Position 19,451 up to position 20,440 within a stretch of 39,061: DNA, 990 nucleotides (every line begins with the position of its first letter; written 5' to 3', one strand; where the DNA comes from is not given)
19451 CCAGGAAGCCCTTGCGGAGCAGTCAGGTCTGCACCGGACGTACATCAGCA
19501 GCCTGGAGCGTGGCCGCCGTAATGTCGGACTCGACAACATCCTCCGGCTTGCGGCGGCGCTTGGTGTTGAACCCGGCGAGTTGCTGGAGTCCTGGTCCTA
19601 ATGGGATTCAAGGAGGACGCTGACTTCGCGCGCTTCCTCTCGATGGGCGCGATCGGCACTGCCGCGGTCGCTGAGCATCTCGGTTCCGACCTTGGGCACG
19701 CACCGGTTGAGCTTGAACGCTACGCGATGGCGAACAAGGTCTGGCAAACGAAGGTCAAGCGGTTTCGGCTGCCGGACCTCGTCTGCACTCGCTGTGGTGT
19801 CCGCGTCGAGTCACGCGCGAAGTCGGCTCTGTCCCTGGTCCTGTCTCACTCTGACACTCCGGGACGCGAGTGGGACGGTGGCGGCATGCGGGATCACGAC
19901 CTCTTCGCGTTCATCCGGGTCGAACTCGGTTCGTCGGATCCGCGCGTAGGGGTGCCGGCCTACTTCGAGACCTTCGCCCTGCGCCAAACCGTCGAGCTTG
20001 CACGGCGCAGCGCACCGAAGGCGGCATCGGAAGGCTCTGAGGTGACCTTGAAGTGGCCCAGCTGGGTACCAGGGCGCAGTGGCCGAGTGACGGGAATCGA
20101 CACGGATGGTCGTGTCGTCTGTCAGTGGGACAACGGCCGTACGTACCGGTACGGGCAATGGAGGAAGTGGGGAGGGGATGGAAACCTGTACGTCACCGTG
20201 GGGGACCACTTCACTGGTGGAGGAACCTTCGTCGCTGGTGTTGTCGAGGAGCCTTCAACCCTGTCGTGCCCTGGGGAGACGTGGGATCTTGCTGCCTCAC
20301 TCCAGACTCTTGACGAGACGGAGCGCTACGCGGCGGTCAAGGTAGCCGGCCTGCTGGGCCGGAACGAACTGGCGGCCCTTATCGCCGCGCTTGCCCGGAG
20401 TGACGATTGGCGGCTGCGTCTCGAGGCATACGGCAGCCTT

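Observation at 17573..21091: C-protein-controlled R-M-like module whose effector is a nuclease-like/HEAT-repeat fusion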

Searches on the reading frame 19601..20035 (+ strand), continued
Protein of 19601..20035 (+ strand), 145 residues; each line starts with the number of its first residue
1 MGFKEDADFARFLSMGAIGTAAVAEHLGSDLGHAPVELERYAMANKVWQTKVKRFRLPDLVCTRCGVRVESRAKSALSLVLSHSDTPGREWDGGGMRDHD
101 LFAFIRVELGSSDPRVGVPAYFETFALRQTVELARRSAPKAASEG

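Call 81: search_solved_structures(query=L066:281-1321:-, max_evalue=0.00001, show_alignments=1)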
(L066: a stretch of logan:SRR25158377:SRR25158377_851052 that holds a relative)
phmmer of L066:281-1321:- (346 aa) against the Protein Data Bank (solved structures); distinct sequences matched with E-value up to 0.00001: 9.
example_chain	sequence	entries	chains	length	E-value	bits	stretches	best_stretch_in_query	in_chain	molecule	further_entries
1boo_A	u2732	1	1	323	3.2e-129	434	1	11-320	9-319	PROTEIN (N-4 CYTOSINE-SPECIFIC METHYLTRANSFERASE PVU II)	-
2zie_A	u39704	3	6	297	5.6e-12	48.4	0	233-302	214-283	Putative modification methylase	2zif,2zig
1nw8_A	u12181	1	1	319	3.5e-10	42.5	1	21-282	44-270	MODIFICATION METHYLASE RSRI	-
1eg2_A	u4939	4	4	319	3.6e-10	42.5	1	21-282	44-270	MODIFICATION METHYLASE RSRI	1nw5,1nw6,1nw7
6pbd_A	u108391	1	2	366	1.3e-08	37.4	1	224-298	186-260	Modification methylase CcrMI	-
8s9n_A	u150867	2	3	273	6e-08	35.2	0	232-288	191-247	DNA cytosine-N4 methyltransferase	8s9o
8s9m_A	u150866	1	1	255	7.1e-08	35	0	232-288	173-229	DNA cytosine-N4 methyltransferase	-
9c3u_A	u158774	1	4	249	2.8e-07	33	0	30-85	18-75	Methyltransferase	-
8urk_A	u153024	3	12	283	3.3e-07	32.7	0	29-85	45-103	Methyltransferase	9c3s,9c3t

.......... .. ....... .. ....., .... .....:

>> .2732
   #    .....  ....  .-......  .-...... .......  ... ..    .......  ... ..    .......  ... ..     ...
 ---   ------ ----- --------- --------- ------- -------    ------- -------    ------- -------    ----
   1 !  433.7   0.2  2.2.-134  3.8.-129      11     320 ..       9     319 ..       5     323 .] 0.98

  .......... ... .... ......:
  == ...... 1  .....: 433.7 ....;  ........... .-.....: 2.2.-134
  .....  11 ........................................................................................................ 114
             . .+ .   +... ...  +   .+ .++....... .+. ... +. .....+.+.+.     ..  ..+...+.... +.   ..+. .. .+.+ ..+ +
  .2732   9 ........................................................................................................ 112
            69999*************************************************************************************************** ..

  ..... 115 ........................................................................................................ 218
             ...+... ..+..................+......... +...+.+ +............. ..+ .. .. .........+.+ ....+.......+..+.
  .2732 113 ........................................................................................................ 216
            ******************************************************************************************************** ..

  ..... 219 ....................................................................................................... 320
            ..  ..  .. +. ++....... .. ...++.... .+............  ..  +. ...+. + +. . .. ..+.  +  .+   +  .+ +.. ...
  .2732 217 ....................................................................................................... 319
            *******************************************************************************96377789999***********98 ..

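Call 82: search_solved_structures(query=L068:6573-7523:+, max_evalue=0.00001)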
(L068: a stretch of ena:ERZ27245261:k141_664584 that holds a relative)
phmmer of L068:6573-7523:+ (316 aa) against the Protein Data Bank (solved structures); distinct sequences matched with E-value up to 0.00001: 9.
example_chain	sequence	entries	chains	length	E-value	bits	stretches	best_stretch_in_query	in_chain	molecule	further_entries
1boo_A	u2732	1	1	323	9.1e-124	415.9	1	5-314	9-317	PROTEIN (N-4 CYTOSINE-SPECIFIC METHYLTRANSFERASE PVU II)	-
2zie_A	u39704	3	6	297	1.1e-12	51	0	230-296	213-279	Putative modification methylase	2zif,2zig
8s9m_A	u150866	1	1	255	3.2e-11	46.1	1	231-295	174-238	DNA cytosine-N4 methyltransferase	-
8s9n_A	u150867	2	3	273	3.4e-11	46.1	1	231-295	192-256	DNA cytosine-N4 methyltransferase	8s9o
1eg2_A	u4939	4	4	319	1.8e-08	37.1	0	226-311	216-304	MODIFICATION METHYLASE RSRI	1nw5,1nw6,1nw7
1nw8_A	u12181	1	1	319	2.1e-08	36.9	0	226-311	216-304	MODIFICATION METHYLASE RSRI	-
9c3u_A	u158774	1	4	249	7.1e-07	31.9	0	25-81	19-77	Methyltransferase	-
8urk_A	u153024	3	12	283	9.8e-07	31.4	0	25-80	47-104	Methyltransferase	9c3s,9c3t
6pbd_A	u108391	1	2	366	2.9e-06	29.8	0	231-303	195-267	Modification methylase CcrMI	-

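Call 83: search_solved_structures(query=L067:804-1775:+, max_evalue=0.00001)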
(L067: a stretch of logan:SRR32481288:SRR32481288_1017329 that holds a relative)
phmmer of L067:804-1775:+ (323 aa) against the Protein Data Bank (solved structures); distinct sequences matched with E-value up to 0.00001: 12.
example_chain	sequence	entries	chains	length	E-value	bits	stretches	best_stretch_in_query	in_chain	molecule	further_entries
1boo_A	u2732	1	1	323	1.8e-101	343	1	15-305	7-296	PROTEIN (N-4 CYTOSINE-SPECIFIC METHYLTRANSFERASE PVU II)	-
2zie_A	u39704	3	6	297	3.7e-13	52.6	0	240-304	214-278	Putative modification methylase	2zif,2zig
8s9m_A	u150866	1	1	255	2.2e-12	50.1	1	240-298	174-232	DNA cytosine-N4 methyltransferase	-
8s9n_A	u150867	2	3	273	2.6e-12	49.8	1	240-298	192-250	DNA cytosine-N4 methyltransferase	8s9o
6pbd_A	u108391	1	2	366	2.7e-11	46.5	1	241-319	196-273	Modification methylase CcrMI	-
1nw8_A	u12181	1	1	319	1.9e-09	40.4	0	237-282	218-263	MODIFICATION METHYLASE RSRI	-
1eg2_A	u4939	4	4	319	2.2e-09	40.2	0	237-282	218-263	MODIFICATION METHYLASE RSRI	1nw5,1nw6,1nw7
1g60_A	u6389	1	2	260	4.7e-09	39.1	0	242-301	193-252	Adenine-specific Methyltransferase MboIIA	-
5hek_A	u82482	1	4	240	2.5e-08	36.7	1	238-303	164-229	Adenine specific DNA methyltransferase (DpnA)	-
5hfj_A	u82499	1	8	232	2.9e-08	36.5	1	238-302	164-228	Adenine specific DNA methyltransferase (DpnA)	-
9c3u_A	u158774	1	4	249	3.3e-08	36.3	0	36-78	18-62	Methyltransferase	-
8urk_A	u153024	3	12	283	4.3e-08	35.9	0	36-78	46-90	Methyltransferase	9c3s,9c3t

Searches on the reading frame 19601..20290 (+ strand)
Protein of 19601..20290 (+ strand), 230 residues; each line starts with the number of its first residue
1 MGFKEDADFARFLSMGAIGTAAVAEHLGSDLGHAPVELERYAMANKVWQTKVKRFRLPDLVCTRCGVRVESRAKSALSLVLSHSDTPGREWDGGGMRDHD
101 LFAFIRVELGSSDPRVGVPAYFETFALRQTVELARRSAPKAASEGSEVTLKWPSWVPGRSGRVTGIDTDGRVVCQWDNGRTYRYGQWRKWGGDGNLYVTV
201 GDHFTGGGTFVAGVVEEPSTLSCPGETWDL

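Call 26: predict_structure(alignment_id=A2)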
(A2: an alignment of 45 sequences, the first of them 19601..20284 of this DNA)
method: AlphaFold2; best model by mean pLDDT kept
length: 228 residues; sequences in the alignment: 45
mean_pLDDT: 84.8   pTM: 0.84
mean pLDDT of the five models: 84.8, 84.0, 83.9, 82.9, 82.8
residues with pLDDT >= 90: 142; 70-90: 47; 50-70: 20; < 50: 19
segments of 3 or more residues with pLDDT < 50: 1-4, 40-54
pLDDT, mean of each block of 10 residues (from residue 1): 52 78 96 84 39 61 95 92 85 89 92 87 97 88 70 96 94 96 92 90 95 95 92
secondary structure, 60 per line:
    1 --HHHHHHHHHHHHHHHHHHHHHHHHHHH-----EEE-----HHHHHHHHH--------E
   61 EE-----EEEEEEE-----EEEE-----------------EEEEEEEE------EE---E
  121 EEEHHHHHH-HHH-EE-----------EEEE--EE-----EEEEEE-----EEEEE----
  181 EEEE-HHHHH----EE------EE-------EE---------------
elements in order: H3-29 E35-37 H43-51 E60-62 E68-74 E80-83 E101-108 E120-123 H124-129 E148-151 E161-166 E172-176 E181-184 H186-190

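Call 28: fold_search(model_id=the predicted structure, library=pdb)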
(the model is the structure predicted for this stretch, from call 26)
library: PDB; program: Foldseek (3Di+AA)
matches with E <= 10: 1005; with E <= 0.001: 0
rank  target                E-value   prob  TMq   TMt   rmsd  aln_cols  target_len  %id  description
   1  2wcw_B                4.8e-02  0.90  0.29  0.47   5.2       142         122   13  1.6A resolution structure of Archaeoglobus fulgidus Hjc, a Holliday junction resolvase from an archaeal hyperthermophi (released 2009-03-24)
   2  6asg_C                5.8e-02  1.00  0.22  0.05   4.4        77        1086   22  Crystal structure of Thermus thermophilus RNA polymerase core enzyme (released 2018-04-11)
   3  2wcz_B                6.1e-02  0.66  0.24  0.42   6.5       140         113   15  1.6A resolution structure of Archaeoglobus fulgidus Hjc, a Holliday junction resolvase from an archaeal hyperthermophi (released 2009-03-24)
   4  9ujp_C                7.3e-02  0.95  0.20  0.05   6.0        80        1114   20  CryoEM structure of the T.thermophilus transcription initiation complex in the presence of Up4A (released 2025-10-22)
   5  3hks_A                7.3e-02  0.12  0.13  0.19  16.3       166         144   11  Crystal structure of eukaryotic translation initiation factor eIF-5A2 from Arabidopsis thaliana (released 2009-09-29)
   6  2wcw_A                7.8e-02  0.82  0.29  0.45   5.6       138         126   14  1.6A resolution structure of Archaeoglobus fulgidus Hjc, a Holliday junction resolvase from an archaeal hyperthermophi (released 2009-03-24)
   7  4kyw_A                7.8e-02  0.57  0.27  0.25   8.5       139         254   12  Restriction endonuclease DPNI in complex with two DNA molecules (released 2014-06-04)
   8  2wj0_B                7.8e-02  0.41  0.22  0.34   7.1       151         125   15  Crystal structures of Holliday junction resolvases from Archaeoglobus fulgidus bound to DNA substrate (released 2009-05-26)
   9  2wiw_B                8.7e-02  0.72  0.28  0.43   6.1       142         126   15  Crystal structures of Holliday junction resolvases from Archaeoglobus fulgidus bound to DNA substrate (released 2009-05-26)
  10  2wiz_A                8.7e-02  0.60  0.26  0.41   6.2       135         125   14  Crystal structures of Holliday junction resolvases from Archaeoglobus fulgidus bound to DNA substrate (released 2009-05-26)
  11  8w8o_C                9.3e-02  0.99  0.21  0.05   4.1        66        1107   24  Thermus thermophilus initiation complex in the half-translocated state (released 2024-07-24)
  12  1o7l_B                1.0e-01  0.14  0.15  0.14  10.7       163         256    8  Molybdate-activated form of ModE from Escherichia coli (released 2003-02-20)
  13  8d2j_B                1.0e-01  0.10  0.12  0.07  12.6       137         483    9  A novel insecticidal protein from ferns IPD113_Cow. (released 2023-11-08)
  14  8d2j_D                1.0e-01  0.09  0.12  0.07  12.8       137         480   10  A novel insecticidal protein from ferns IPD113_Cow. (released 2023-11-08)
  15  8qlu                  1.1e-01  0.28  0.12  0.17  12.6        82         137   11  Aspergillus fumigatus Woronin Body Major protein crystallized in cellulo (released 2024-10-02)
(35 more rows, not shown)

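Call 29: search_protein_families(library=pfam, proteins=[window:19601-20290:+], max_evalue=10)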
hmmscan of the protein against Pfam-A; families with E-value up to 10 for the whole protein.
window:19601-20290:+ (230 aa): 2 families
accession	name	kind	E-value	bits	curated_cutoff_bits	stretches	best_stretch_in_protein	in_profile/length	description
PF14192.12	DUF4314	-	0.00015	22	27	1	157-181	32-56/69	Domain of unknown function (DUF4314)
PF23044.1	SH3-C_UBE2O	-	0.11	12.8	21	1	161-181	28-48/68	UBE2O, ubiquitin binding SH3-C domain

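Call 31: fold_search(model_id=the predicted structure, library=viral)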
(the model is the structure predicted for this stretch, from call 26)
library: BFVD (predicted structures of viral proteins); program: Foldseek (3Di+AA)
matches with E <= 10: 889; with E <= 0.001: 0
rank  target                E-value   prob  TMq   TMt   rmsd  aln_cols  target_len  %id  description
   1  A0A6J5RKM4            4.2e-02  0.14  0.13  0.19  15.4       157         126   10  DUF2190 domain-containing protein [uncultured Caudovirales phage]
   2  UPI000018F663         5.1e-02  0.99  0.41  0.49   4.1       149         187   14  (no name look-up for this kind of identifier)
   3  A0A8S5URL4            6.4e-02  0.11  0.10  0.08  33.3       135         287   16  Uncharacterized protein [Siphoviridae sp. ctg6c78]
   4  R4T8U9                8.1e-02  0.91  0.35  0.31   5.5       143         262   12  Uncharacterized protein [Haloarcula hispanica tailed virus 1]
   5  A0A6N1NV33            9.1e-02  0.18  0.15  0.20  14.6       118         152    8  Mimivirus translation initiation factor 5A [Tupanvirus deep ocean]
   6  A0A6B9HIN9            1.2e-01  0.98  0.20  0.13   4.5        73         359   18  (no name in the UniProt tables at hand)
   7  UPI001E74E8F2         1.3e-01  0.84  0.38  0.48   5.4       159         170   14  (no name look-up for this kind of identifier)
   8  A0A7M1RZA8            1.4e-01  0.07  0.11  0.12  15.4       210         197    5  Uncharacterized protein [uncultured phage cr127_1]
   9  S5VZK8                1.6e-01  0.21  0.17  0.20   9.1       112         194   16  Uncharacterized protein [Pseudomonas phage PaBG]
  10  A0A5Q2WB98            2.2e-01  0.85  0.15  0.43   3.4        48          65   19  (no name in the UniProt tables at hand)
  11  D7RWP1                2.3e-01  0.06  0.10  0.08  16.9       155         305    7  (no name in the UniProt tables at hand)
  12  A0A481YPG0            2.3e-01  0.05  0.10  0.10  17.2       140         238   11  Uncharacterized protein [Pithovirus LCDPAC01]
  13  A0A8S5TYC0            2.6e-01  0.18  0.15  0.08  15.4        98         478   23  Uncharacterized protein [Myoviridae sp. ctPkm1]
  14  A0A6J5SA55            2.6e-01  0.04  0.10  0.04  15.9       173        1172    9  Gene product 88 domain-containing protein [uncultured Caudovirales phage]
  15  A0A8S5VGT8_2          2.8e-01  0.97  0.21  0.06   5.0        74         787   16  DNA-directed RNA polymerase subunit alpha [Myoviridae sp. ctkfK18]
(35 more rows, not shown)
